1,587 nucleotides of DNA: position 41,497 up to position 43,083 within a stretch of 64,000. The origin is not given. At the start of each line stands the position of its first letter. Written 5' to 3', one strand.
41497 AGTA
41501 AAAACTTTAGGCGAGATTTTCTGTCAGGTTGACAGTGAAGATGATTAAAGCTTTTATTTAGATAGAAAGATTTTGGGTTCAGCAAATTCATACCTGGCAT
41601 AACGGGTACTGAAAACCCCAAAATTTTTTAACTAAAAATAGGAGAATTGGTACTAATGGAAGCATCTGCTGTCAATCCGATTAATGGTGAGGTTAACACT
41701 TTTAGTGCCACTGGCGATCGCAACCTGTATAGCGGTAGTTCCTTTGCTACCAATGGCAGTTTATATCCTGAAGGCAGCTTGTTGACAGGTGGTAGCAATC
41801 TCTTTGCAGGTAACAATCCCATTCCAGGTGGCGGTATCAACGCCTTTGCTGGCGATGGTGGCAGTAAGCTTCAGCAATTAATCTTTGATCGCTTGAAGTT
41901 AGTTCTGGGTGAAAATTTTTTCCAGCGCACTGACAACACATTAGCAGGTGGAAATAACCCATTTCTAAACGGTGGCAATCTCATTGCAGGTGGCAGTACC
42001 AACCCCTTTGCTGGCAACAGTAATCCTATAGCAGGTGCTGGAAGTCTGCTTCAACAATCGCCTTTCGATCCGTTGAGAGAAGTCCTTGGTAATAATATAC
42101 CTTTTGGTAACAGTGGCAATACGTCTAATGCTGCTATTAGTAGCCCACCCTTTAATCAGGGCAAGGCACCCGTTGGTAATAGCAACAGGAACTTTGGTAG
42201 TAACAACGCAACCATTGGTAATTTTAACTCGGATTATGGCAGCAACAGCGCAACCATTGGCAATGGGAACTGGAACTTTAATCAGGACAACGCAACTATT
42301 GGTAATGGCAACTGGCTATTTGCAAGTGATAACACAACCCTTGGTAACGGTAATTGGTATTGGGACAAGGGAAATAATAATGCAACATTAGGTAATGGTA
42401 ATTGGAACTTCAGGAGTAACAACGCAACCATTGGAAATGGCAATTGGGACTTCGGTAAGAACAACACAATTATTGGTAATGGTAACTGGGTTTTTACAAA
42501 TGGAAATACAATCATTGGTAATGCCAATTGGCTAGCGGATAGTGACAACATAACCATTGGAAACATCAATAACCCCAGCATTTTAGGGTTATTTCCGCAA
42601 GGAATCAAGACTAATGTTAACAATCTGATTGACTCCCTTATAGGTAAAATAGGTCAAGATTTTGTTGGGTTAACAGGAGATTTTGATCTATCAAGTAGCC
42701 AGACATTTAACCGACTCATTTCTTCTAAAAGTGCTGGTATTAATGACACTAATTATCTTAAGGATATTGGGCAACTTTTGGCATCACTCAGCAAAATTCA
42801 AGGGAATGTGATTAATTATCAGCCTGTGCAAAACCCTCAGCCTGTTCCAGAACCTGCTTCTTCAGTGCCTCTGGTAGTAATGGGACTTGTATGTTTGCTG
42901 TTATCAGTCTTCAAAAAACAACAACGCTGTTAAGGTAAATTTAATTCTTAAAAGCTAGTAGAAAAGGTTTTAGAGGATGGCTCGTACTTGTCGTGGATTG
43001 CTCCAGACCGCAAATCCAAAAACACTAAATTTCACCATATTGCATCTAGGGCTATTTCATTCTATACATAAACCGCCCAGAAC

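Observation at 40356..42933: Possible extension of the scytonemin regulon: two motif copies in front of a repeat-protein gene pair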

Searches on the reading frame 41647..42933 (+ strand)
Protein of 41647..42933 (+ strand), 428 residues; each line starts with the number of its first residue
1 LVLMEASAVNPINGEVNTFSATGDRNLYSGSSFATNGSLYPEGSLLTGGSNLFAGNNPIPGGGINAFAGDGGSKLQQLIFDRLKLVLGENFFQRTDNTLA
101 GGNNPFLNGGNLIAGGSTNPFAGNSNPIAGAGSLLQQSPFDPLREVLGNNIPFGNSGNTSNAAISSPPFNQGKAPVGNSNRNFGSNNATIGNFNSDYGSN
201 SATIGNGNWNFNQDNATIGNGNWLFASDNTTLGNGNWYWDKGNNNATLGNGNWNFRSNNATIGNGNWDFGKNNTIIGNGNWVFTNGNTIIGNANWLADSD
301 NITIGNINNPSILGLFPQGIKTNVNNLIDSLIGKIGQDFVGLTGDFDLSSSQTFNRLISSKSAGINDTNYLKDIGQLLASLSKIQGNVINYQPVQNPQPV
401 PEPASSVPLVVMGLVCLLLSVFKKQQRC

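Call 7: search_protein_families(library=pfam, proteins=[window:41647-42933:+], max_evalue=0.01)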
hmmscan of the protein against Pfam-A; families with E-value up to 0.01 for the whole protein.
window:41647-42933:+ (428 aa): 0 families

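Call 8: search_protein_families(library=ncbifam, proteins=[window:41647-42933:+], max_evalue=0.01)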
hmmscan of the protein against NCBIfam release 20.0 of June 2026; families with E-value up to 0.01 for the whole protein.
window:41647-42933:+ (428 aa): 0 families

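Call 10: search_protein_families(library=ncbifam, proteins=[window:41647-42933:+], max_evalue=10)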
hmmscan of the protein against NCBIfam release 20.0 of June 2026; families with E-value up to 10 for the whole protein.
window:41647-42933:+ (428 aa): 0 families

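Call 41: find_homologous_proteins(query=window:41656-42930:+)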
Query window:41656-42930:+ (425 aa): 224 proteins with E <= 0.001 among 8000 candidates; the best 120 are listed.
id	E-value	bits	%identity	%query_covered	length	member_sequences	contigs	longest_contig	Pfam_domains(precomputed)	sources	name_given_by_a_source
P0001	1.7e-266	902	98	100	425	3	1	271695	-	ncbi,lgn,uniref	ncbi:hypothetical protein [Nostoc sp.]|uniref:hypothetical protein n=1 Tax=Nostoc sp. TaxID=1180 Rep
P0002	7.9e-219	745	82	100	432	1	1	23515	-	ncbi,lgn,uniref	ncbi:hypothetical protein [Nostoc sp.]|uniref:hypothetical protein n=1 Tax=Nostoc sp. TaxID=1180 Rep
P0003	1.7e-217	741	84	98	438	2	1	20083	-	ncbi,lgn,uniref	ncbi:MAG: hypothetical protein V7L04_28915 [Nostoc sp.]|uniref:hypothetical protein n=1 Tax=Nostoc s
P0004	5.1e-205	700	79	100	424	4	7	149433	-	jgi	jgi:hypothetical protein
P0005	1.9e-200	685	80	100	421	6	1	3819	-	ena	-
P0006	5.7e-196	670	72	100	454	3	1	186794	-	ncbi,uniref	ncbi:hypothetical protein ACEYW6_14410 [Nostoc sp. UIC 10607]|uniref:hypothetical protein n=1 Tax=No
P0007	1.8e-194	665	77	100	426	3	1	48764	-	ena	-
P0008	2.0e-185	635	81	87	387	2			-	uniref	uniref:hypothetical protein n=1 Tax=uncultured Nostoc sp. TaxID=340711 RepID=UPI002613D392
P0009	1.3e-179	616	73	100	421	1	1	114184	-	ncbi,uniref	ncbi:hypothetical protein [Nostoc sp. CALU 546]|uniref:hypothetical protein n=1 Tax=Nostoc sp. CALU 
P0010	1.1e-177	610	68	100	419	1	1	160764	-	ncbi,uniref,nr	ncbi:hypothetical protein [Nostoc sp. PA-18-2419]|uniref:hypothetical protein n=1 Tax=Nostoc sp. PA-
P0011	4.0e-174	598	72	100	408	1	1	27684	-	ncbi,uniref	ncbi:hypothetical protein [Nostoc sp.]|uniref:hypothetical protein n=1 Tax=Nostoc sp. TaxID=1180 Rep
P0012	4.5e-174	598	68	100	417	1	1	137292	-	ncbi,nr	ncbi:MAG: hypothetical protein PUP90_12560 [Nostoc sp. S4]|nr:hypothetical protein [Nostoc sp. S4]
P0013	1.6e-171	589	69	100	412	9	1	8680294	-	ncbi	ncbi:PEP-CTERM sorting domain-containing protein [Nostoc sp. DSM 114161]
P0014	2.7e-171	589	68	100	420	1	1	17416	-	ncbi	-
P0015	8.5e-171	587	70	100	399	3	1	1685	-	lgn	-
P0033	4.7e-118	413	47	100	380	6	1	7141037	-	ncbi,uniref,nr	ncbi:PEP-CTERM sorting domain-containing protein [Nostoc sp. MS1]|uniref:PEP-CTERM sorting domain-co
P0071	2.9e-58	216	44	74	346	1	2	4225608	-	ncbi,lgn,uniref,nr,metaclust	ncbi:PEP-CTERM sorting domain-containing protein [Synechocystis sp. PCC 7509]|uniref:PEP-CTERM sorti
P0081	9.6e-56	208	46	62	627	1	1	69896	PF21300.3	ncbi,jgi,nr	ncbi:MAG: hypothetical protein KME31_14835 [Tolypothrix carrinoi HA7290-LM1]|jgi:hypothetical protei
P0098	5.1e-53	199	40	73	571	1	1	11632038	-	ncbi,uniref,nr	ncbi:hypothetical protein WA1_17175 [Scytonema hofmannii PCC 7110]|uniref:Uncharacterized protein n=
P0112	1.9e-51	194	48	62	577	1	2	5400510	PF21300.3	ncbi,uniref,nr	ncbi:hypothetical protein H6G81_14175 [Scytonema hofmannii FACHB-248]|uniref:Uncharacterized protein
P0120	1.3e-50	191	49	57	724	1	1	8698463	-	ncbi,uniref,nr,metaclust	ncbi:hypothetical protein Riv7116_1877 [Rivularia sp. PCC 7116]|uniref:hypothetical protein n=1 Tax=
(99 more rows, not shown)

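Call 44: search_protein_families(library=pfam, proteins=[P0081, P0112, P0071, P0033, P0013], max_evalue=0.1)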
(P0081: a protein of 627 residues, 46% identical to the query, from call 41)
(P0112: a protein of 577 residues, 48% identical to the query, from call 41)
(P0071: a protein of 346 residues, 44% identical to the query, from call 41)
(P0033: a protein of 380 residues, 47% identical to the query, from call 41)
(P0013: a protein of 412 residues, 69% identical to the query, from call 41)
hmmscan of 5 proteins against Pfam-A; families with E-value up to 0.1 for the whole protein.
P0081 (627 aa): 1 family
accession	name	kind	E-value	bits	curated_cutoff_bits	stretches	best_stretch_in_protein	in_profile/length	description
PF21300.2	LbR_Ice_bind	-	1.4e-13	51.2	30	2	199-285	10-97/97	Grass antifreeze beta roll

P0112 (577 aa): 1 family
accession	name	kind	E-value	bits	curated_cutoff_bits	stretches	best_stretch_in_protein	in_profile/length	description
PF21300.2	LbR_Ice_bind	-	5.4e-06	26.8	30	1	157-238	11-93/97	Grass antifreeze beta roll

P0071 (346 aa): 1 family
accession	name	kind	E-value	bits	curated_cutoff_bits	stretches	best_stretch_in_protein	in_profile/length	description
PF07589.16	PEP-CTERM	-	0.00021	21.7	20.7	1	312-334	1-23/24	PEP-CTERM motif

P0033 (380 aa): 1 family
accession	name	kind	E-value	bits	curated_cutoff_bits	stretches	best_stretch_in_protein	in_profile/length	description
PF07589.16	PEP-CTERM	-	0.068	13.7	20.7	0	348-370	1-23/24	PEP-CTERM motif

P0013 (412 aa): 0 families

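Call 47: find_encoding_contigs(protein=P0120, flank=10000, max_places=1)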
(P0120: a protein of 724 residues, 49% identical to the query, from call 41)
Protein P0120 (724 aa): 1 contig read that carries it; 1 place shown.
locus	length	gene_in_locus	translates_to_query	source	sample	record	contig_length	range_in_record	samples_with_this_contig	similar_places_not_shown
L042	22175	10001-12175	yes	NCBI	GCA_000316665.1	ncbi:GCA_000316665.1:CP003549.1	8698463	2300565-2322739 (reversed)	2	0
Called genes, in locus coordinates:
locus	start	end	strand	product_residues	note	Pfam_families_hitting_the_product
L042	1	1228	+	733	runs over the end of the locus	PF04715:, PF00425:Chorismate_bind, PF00117:GATase, PF07722:Peptidase_C26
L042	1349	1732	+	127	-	-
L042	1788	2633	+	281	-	PF00218:IGPS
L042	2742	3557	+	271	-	PF00290:Trp_syntA, PF01884:PcrB (faint)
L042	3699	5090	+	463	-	PF00264:Tyrosinase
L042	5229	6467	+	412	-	PF00291:PALP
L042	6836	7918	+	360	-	PF02885:Glycos_trans_3N, PF00591:Glycos_transf_3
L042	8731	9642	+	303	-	-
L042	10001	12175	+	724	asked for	-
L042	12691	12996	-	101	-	PF03992:ABM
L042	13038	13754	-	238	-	PF00106:adh_short, PF03807:F420_oxidored (weak), PF23441:SDR, PF13460:NAD_binding_10 (faint), PF13561:adh_short_C2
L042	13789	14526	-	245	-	PF00106:adh_short, PF08659:KR, PF13561:adh_short_C2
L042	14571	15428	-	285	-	PF02311:AraC_binding, PF00165:HTH_AraC, PF12833:HTH_18, PF00165:HTH_AraC (weak)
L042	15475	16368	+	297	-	PF00165:HTH_AraC, PF12833:HTH_18, PF00165:HTH_AraC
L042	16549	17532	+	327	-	PF00355:Rieske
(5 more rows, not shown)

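Call 48: find_encoding_contigs(protein=P0098, flank=10000, max_places=1)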
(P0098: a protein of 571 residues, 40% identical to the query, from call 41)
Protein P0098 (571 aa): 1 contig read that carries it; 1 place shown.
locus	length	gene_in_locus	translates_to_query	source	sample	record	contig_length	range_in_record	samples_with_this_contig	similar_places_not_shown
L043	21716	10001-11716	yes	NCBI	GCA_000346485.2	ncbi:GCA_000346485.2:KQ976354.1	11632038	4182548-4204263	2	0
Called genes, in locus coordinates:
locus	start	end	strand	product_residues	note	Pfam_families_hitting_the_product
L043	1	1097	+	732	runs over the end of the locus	PF04715:, PF00425:Chorismate_bind, PF00117:GATase, PF07722:Peptidase_C26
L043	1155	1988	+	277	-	PF00218:IGPS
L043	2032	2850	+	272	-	PF00290:Trp_syntA, PF01884:PcrB (faint)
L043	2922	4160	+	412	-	PF00291:PALP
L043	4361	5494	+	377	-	PF02885:Glycos_trans_3N, PF00591:Glycos_transf_3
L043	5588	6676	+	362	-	PF18152:DAHP_snth_FXD, PF00793:DAHP_synth_1, PF03102:NeuB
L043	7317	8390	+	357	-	-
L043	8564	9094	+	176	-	-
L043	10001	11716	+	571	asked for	-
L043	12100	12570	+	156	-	PF00583:Acetyltransf_1, PF13673:Acetyltransf_10, PF13508:Acetyltransf_7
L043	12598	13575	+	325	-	PF14261:DUF4351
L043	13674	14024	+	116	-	-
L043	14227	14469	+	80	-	-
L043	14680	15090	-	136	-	PF00903:Glyoxalase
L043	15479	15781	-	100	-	PF11103:DUF2887 (weak)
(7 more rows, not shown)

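Call 49: find_encoding_contigs(protein=P0071, flank=10000, max_places=1)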
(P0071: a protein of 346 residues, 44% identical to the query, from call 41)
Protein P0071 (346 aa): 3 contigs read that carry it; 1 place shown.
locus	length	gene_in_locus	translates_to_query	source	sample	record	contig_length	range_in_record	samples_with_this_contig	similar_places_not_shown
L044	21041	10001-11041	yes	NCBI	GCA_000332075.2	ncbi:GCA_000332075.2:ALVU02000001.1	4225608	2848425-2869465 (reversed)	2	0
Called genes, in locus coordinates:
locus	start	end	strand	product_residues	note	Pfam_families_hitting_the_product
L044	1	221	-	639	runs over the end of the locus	PF00989:PAS, PF13188:PAS_8 (faint), PF08448:PAS_4 (faint), PF13426:PAS_9 (weak), PF08447:PAS_3 (faint), PF00512:HisKA, PF02518:HATPase_c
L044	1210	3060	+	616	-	PF02776:TPP_enzyme_N, PF00205:TPP_enzyme_M, PF02775:TPP_enzyme_C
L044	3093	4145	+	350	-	PF02812:ELFV_dehydrog_N, PF00208:ELFV_dehydrog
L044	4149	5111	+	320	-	-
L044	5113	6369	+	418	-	PF01436:NHL (faint)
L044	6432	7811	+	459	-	-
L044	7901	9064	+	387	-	PF08450:SGL (faint), PF01436:NHL (faint), PF17170:DUF5128 (weak)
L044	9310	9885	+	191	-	-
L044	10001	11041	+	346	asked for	-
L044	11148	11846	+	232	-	PF28008:EboA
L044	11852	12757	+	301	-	PF01026:TatD_DNase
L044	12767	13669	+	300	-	PF01040:UbiA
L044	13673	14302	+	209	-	PF01323:DSBA, PF13462:Thioredoxin_4 (faint)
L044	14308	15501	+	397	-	PF01761:DHQ_synthase, PF24621:DHQS_C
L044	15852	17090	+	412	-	-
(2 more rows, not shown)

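Call 64: predict_structure(alignment_id=A1)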
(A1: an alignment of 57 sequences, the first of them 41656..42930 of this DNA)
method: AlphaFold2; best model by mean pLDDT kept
length: 425 residues; sequences in the alignment: 57
mean_pLDDT: 43.6   pTM: 0.35
mean pLDDT of the five models: 43.6, 42.5, 41.7, 41.3, 38.9
residues with pLDDT >= 90: 0; 70-90: 25; 50-70: 130; < 50: 270
segments of 3 or more residues with pLDDT < 50: 1-66, 91-178, 180-183, 191-193, 293-296, 300-325, 346-411, 420-425
pLDDT, mean of each block of 10 residues (from residue 1): 27 23 23 23 24 31 44 58 53 32 26 25 27 34 40 27 32 42 54 59 68 71 71 60 69 68 65 61 60 48 37 38 48 53 50 39 36 34 26 30 40 55 42
secondary structure, 60 per line:
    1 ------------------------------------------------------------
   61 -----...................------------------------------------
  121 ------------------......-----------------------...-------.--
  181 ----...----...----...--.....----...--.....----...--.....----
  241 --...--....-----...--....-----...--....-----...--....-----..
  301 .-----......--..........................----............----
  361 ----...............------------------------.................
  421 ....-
elements in order: H66-84 H139-144 E185-187 E192-194 E199-201 E204-208 E213-215 E218-222 E227-229 E232-236 E243-245 E248-251 E257-259 E262-265 E271-273 E276-279 E285-287 E290-293 E299-301 H307-312 H315-340 H345-356 H365-379 H404-424

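Call 66: search_solved_structures(query=A1, max_evalue=1, show_alignments=1)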
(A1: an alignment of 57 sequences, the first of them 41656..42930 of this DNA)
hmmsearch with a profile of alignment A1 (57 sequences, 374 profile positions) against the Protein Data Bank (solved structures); distinct sequences matched with E-value up to 1: 1.
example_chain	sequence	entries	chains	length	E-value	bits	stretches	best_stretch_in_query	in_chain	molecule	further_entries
9dm3_A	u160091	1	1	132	0.59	12.8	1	252-331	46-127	naphthalenediimide binding protein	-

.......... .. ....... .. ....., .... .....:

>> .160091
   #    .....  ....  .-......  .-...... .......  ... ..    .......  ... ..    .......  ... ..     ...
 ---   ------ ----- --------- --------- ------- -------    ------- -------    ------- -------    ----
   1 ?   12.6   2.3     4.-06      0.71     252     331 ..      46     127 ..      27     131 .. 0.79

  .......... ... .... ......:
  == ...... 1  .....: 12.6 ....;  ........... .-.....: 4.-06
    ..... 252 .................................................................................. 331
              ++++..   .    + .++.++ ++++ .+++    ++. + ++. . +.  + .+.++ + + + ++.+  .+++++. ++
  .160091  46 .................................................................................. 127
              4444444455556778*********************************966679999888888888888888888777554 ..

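Call 72: fold_search(model_id=the predicted structure, library=pdb)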
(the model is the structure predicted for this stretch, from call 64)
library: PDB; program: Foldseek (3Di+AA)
matches with E <= 10: 76; with E <= 0.001: 0
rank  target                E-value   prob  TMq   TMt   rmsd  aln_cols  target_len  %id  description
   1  5awg_F                9.6e-02  0.25  0.14  0.16  13.1       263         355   11  Crystal structure of Hg-bound SufB-SufC-SufD complex from Escherichia coli (released 2015-11-11)
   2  1vh4_B                3.0e-01  0.11  0.14  0.14  14.0       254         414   10  Crystal structure of a stabilizer of iron transporter (released 2003-12-30)
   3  5awf_B                3.7e-01  0.14  0.14  0.14  14.8       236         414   10  Crystal structure of SufB-SufC-SufD complex from Escherichia coli (released 2015-11-11)
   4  2zu0_B                4.1e-01  0.12  0.14  0.14  14.5       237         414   11  Crystal structure of SufC-SufD complex involved in the iron-sulfur cluster biosynthesis (released 2009-03-10)
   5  2zu0_A                6.6e-01  0.07  0.13  0.14  14.1       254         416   10  Crystal structure of SufC-SufD complex involved in the iron-sulfur cluster biosynthesis (released 2009-03-10)
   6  6qvi_C                9.7e-01  0.06  0.10  0.08  12.1       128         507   12  Crystal structure of competence-associated pilin ComZ from Thermus thermophilus (released 2019-05-29)
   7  5zky                  1.3e+00  0.14  0.15  0.16   9.1       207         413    8  Crystal structure of DFA-IIIase from Arthrobacter chlorophenolicus A6 without its lid (released 2018-12-19)
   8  5nxk_B                1.9e+00  0.10  0.16  0.21   9.9       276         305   10  L. reuteri 53608 SRRP (released 2018-03-21)
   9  8iuf_G3               1.9e+00  0.04  0.14  0.19  19.2       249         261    9  Cryo-EM structure of Euglena gracilis super-complex I+III2+IV, composite (released 2024-02-28)
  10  4kh3                  2.1e+00  0.06  0.13  0.11  10.0       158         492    8  Structure of a bacterial self-associating protein (released 2014-01-15)
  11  1idk                  2.4e+00  0.07  0.13  0.14   9.1       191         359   10  PECTIN LYASE A (released 1997-10-15)
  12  6p83_C                2.4e+00  0.02  0.10  0.11  22.1       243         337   11  E.coli LpxD in complex with compound 1o (released 2019-08-28)
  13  4ihg_D                2.7e+00  0.01  0.10  0.11  16.2       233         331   11  Chasing Acyl Carrier Protein Through a Catalytic Cycle of Lipid A Production (released 2013-11-13)
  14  7ar9_z                2.8e+00  0.04  0.15  0.22  10.4       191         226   12  Cryo-EM structure of Polytomella Complex-I (membrane arm) (released 2021-12-08)
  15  4ihg_E                3.0e+00  0.01  0.10  0.11  21.9       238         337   10  Chasing Acyl Carrier Protein Through a Catalytic Cycle of Lipid A Production (released 2013-11-13)
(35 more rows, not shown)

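Call 85: search_protein_families(library=pfam, alignment_id=A1, max_evalue=0.1)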
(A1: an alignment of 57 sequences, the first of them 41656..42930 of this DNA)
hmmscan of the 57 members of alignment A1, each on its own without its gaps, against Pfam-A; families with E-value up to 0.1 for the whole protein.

A. member 1, window:41656-42930:+ (425 aa): 0 families

B. families by the number of members that match (of 57 scanned): 4 families
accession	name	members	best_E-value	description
PF07589.16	PEP-CTERM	13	0.00015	PEP-CTERM motif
PF21300.2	LbR_Ice_bind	3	0.013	Grass antifreeze beta roll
PF08985.17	DP-EP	1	0.031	DP-EP family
PF15886.11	CBM39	1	0.073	Carbohydrate binding domain (family 32)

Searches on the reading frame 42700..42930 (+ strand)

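Call 10: search_protein_families(library=ncbifam, proteins=[window:42700-42930:+], max_evalue=10)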
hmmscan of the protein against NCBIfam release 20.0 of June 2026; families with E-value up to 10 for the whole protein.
window:42700-42930:+ (77 aa): 3 families
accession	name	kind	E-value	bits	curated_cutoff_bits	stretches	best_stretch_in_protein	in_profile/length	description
NF038129.1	PEP_NF038129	equivalog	0.016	15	65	1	40-68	162-189/194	NF038129 family PEP-CTERM protein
TIGR02595.1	PEP_CTERM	domain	0.05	14.5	16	1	49-73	1-21/24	PEP-CTERM sorting domain-containing protein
NF041927.1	Xrt_dep_XDP1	equivalog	0.13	12.2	125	1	30-68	203-237/242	exosortase-dependent surface protein XDP1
